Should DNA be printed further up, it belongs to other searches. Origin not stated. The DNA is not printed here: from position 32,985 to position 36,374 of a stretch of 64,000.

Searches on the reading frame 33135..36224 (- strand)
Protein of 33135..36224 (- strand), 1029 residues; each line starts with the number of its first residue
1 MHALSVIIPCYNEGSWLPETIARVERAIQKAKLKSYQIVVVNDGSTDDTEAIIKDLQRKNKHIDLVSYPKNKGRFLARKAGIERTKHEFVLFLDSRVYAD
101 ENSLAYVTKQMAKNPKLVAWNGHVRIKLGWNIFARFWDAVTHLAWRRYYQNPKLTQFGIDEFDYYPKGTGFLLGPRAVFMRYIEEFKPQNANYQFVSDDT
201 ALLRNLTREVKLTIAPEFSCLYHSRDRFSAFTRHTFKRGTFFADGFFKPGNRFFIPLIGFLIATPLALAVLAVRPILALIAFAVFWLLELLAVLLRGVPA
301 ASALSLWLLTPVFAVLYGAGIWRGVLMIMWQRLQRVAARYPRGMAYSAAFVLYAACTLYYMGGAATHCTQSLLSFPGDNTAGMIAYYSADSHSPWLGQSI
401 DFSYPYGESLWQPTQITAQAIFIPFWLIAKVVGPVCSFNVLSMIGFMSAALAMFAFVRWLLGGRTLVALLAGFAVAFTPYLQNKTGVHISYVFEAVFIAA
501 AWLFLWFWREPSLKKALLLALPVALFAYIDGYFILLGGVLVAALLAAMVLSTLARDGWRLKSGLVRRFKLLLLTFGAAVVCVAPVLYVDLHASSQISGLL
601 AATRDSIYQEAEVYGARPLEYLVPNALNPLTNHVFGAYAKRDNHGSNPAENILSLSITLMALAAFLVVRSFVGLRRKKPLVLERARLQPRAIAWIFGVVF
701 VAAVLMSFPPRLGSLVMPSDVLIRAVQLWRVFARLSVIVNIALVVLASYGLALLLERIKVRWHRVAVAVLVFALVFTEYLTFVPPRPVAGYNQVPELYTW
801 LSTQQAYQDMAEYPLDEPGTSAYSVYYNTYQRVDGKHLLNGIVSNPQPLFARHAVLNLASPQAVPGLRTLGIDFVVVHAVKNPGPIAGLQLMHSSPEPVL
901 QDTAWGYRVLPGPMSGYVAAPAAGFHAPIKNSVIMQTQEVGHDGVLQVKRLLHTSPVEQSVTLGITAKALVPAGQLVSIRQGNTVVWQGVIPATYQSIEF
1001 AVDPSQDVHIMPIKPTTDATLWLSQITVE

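Call 30: search_protein_families(library=pfam, proteins=[window:33135-36224:-], max_evalue=0.00001)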
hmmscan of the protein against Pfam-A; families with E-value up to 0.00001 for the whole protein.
window:33135-36224:- (1029 aa): 3 families
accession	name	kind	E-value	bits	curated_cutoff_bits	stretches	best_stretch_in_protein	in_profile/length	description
PF00535.33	Glycos_transf_2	-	3.2e-25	89.4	23.3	1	5-149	1-137/168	Glycosyl transferase family 2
PF10111.15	Glyco_tranf_2_2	-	2.1e-07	31.2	27.3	1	5-109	1-104/276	Glycosyltransferase like family 2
PF13641.12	Glyco_tranf_2_3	-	4.1e-07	30.7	27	1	3-206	2-194/230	Glycosyltransferase like family 2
